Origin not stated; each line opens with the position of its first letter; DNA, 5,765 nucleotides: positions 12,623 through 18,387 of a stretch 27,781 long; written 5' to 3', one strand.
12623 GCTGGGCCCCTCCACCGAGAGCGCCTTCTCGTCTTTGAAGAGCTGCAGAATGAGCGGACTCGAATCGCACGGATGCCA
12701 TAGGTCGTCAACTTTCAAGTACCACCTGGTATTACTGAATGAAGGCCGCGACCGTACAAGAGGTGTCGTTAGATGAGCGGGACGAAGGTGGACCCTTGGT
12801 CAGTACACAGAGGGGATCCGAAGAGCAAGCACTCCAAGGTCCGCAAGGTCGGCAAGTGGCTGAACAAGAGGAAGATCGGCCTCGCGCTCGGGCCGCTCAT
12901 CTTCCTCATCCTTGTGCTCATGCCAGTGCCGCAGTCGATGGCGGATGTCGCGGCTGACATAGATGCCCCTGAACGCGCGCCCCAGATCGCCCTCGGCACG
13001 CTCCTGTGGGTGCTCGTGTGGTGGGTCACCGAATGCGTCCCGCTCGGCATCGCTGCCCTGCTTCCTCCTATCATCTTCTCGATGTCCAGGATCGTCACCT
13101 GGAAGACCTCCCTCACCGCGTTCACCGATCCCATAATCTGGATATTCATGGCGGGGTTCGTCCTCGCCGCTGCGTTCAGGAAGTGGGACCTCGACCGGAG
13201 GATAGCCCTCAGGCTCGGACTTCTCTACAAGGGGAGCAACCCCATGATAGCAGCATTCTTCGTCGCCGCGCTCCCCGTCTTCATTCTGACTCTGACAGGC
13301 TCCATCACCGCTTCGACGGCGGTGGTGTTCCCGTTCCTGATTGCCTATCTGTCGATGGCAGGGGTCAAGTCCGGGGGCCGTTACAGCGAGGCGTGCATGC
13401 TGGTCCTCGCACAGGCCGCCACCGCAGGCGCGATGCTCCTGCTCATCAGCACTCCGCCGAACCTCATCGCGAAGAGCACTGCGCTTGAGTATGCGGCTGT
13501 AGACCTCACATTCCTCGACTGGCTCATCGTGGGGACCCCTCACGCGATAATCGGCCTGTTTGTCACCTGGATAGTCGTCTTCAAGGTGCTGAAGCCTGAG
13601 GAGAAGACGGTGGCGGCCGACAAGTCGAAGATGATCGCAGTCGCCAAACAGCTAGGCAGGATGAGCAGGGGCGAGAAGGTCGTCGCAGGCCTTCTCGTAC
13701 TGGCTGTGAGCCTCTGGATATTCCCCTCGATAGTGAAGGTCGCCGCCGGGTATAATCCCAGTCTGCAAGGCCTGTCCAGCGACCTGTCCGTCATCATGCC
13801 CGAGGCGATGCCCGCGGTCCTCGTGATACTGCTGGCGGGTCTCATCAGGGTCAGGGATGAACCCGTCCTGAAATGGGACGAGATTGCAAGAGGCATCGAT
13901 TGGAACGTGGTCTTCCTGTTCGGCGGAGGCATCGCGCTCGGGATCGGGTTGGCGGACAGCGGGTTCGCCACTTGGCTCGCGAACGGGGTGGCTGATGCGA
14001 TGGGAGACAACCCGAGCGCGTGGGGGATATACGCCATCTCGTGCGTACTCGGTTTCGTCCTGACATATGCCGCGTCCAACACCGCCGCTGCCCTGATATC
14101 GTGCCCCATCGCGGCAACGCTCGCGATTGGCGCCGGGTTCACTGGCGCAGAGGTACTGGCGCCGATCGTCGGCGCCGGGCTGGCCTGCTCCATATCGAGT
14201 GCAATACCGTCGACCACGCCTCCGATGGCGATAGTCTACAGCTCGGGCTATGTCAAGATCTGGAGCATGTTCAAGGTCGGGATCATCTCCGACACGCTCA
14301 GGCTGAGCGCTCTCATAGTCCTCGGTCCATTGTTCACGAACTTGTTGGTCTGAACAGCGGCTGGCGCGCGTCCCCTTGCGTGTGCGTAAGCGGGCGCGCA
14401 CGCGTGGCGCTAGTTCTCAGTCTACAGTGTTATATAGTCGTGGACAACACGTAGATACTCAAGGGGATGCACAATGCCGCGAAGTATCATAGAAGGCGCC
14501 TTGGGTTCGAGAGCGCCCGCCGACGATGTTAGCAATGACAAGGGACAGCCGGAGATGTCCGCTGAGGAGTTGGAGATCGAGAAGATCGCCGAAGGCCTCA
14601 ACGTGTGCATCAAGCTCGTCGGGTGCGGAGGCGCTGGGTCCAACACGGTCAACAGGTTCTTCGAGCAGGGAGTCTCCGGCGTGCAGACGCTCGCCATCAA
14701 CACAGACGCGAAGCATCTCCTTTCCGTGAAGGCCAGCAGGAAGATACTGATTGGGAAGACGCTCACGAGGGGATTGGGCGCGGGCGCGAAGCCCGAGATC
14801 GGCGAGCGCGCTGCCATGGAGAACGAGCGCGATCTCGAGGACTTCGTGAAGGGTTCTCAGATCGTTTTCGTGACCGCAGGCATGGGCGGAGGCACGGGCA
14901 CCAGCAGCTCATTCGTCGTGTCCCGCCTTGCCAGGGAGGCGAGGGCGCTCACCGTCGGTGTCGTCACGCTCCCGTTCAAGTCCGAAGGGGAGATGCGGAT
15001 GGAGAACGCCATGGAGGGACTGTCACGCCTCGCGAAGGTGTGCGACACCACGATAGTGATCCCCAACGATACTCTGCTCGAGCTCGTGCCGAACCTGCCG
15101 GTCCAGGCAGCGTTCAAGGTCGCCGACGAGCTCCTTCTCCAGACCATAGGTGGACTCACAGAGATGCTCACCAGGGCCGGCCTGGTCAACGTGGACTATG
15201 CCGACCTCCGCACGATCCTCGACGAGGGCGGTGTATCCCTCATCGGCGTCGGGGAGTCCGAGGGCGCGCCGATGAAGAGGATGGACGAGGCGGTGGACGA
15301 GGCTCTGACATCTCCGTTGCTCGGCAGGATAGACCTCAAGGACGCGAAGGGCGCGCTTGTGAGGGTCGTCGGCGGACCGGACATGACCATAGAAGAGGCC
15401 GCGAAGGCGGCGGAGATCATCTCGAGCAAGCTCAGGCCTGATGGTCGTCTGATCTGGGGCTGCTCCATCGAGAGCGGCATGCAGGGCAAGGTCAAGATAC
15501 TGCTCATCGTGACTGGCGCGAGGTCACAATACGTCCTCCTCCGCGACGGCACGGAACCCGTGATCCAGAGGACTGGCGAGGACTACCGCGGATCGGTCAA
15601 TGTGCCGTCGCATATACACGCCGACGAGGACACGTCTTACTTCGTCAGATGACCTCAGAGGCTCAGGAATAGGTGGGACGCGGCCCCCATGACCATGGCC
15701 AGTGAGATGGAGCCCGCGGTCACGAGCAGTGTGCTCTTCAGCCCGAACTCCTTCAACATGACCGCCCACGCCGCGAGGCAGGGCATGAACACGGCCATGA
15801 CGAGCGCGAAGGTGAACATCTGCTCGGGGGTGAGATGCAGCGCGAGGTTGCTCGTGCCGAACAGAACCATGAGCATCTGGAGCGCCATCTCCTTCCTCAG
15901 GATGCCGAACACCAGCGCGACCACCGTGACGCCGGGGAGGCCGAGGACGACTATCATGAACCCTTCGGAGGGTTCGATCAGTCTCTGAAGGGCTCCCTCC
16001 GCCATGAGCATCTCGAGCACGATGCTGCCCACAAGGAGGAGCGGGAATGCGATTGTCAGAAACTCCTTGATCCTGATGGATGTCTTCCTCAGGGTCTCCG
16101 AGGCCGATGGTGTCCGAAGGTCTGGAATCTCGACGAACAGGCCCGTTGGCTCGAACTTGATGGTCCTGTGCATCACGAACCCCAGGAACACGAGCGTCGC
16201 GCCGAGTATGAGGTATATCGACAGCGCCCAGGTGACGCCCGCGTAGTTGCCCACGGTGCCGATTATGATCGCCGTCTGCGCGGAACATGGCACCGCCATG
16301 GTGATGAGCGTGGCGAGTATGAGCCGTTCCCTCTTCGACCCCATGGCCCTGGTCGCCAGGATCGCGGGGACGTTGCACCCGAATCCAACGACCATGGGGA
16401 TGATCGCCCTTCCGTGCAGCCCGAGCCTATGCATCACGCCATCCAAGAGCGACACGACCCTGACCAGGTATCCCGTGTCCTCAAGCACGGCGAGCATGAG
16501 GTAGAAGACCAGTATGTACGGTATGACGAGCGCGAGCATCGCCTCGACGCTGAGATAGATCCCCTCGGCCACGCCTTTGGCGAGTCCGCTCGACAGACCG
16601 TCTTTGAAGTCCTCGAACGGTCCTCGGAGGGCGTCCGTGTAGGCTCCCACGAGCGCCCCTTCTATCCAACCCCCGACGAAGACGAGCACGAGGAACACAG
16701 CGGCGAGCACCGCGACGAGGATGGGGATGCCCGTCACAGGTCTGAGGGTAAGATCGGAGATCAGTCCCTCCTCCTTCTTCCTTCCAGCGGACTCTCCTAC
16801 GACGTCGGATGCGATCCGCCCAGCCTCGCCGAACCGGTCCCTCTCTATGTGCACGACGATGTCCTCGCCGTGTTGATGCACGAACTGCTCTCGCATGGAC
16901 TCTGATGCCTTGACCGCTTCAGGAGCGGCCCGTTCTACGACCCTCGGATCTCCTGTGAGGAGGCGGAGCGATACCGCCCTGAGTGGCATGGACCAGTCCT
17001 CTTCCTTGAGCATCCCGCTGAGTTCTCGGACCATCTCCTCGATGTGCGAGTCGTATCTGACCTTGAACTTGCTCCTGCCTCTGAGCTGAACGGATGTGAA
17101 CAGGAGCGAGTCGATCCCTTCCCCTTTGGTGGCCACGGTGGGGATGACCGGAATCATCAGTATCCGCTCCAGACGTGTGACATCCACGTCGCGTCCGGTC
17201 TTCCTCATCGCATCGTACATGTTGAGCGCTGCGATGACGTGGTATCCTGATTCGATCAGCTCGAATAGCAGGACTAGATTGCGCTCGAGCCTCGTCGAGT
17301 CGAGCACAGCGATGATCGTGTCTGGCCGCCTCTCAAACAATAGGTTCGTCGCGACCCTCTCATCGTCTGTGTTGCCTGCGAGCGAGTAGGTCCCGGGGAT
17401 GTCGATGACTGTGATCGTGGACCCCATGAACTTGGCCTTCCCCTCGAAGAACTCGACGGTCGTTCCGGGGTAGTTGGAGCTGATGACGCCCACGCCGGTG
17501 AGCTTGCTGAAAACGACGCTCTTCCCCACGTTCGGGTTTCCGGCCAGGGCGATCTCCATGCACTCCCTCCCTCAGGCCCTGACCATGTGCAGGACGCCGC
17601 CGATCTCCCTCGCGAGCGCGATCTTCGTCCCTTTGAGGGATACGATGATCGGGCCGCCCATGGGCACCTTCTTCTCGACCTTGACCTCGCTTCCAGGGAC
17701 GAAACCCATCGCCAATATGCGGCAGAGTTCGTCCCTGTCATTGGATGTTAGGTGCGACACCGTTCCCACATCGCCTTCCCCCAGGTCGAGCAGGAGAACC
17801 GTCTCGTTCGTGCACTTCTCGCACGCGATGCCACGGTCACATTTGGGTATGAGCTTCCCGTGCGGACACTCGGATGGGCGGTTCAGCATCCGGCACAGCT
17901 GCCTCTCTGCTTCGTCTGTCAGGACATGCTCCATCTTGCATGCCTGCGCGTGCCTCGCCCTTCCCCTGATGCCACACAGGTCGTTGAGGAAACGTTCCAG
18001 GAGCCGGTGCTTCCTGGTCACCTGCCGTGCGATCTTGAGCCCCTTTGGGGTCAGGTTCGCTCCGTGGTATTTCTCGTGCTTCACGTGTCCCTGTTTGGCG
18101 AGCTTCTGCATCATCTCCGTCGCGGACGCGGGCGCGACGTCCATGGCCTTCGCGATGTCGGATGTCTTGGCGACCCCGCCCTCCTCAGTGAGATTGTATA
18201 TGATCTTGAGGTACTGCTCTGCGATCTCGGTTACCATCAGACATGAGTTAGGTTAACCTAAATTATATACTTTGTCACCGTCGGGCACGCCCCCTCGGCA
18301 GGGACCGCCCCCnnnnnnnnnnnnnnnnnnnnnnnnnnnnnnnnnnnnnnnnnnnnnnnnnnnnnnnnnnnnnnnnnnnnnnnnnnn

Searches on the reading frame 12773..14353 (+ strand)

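Call 12: search_protein_families(library=pfam, proteins=[window:12773-14353:+], max_evalue=0.001)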
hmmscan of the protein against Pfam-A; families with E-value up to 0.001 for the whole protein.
window:12773-14353:+ (526 aa): 2 families
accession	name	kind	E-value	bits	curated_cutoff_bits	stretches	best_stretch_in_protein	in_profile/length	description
PF00939.25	Na_sulph_symp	-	3.9e-53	181.5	27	1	42-525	12-469/472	Sodium:sulfate symporter transmembrane region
PF03600.22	CitMHS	-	2.9e-46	158.6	31.9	2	81-462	1-329/336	Citrate transporter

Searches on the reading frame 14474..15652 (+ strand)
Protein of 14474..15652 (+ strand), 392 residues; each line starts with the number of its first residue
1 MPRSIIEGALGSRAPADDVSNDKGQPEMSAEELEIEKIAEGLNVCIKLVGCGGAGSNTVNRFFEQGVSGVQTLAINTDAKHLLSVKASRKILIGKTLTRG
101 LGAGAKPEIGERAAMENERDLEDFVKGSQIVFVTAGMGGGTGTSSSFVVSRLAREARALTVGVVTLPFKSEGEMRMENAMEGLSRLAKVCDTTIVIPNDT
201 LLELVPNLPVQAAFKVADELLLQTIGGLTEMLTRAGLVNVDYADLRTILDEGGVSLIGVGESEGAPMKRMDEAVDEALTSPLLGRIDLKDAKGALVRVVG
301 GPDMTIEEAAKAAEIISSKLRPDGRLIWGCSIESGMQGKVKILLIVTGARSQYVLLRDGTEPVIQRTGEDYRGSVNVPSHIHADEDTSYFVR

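Call 12: search_protein_families(library=pfam, proteins=[window:14474-15652:+], max_evalue=0.001)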
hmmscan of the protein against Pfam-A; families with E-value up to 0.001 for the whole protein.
window:14474-15652:+ (392 aa): 2 families
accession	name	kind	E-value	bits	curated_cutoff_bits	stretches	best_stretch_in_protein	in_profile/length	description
PF00091.31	Tubulin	-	1.1e-44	153.4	33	1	46-205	2-189/190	Tubulin/FtsZ family, GTPase domain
PF12327.13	FtsZ_C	-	5e-24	84.9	27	1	253-349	1-94/95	FtsZ family, C-terminal domain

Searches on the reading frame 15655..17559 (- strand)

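Call 12: search_protein_families(library=pfam, proteins=[window:15655-17559:-], max_evalue=0.001)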
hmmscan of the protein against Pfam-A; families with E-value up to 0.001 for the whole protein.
window:15655-17559:- (634 aa): 5 families
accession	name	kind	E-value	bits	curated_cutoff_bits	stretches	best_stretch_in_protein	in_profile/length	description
PF02421.24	FeoB_N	-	4.6e-51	172.9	27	1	2-153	2-153/156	Ferrous iron transport protein B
PF07670.19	Gate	-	5e-31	107.7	29.6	2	345-438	4-103/104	Nucleoside recognition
PF01926.29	MMR_HSR1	-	1.8e-16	60.7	21.9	1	2-101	1-99/113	50S ribosome-binding GTPase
PF17910.6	FeoB_Cyto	-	1.1e-09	39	23.4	1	169-254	1-89/90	FeoB cytosolic helical domain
PF07664.17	FeoB_C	-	1e-07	32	26.6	1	446-496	2-54/54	Ferrous iron transport protein B C terminus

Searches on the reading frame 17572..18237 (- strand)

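Call 12: search_protein_families(library=pfam, proteins=[window:17572-18237:-], max_evalue=0.001)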
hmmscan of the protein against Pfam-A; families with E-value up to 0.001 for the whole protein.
window:17572-18237:- (221 aa): 4 families
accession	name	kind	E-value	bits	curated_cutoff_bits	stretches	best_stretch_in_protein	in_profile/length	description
PF02742.21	Fe_dep_repr_C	-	3.7e-25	88.2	27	1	63-132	1-70/70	Iron dependent repressor, metal binding and dimerisation domain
PF01325.25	Fe_dep_repress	-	1.5e-21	76.7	26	1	1-60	1-60/60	Iron dependent repressor, N-terminal DNA binding domain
PF04023.20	FeoA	-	1.2e-16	60.9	23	1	148-212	2-66/74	FeoA domain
PF01047.28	MarR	-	7.8e-05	22.9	24.6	1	10-53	6-48/59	MarR family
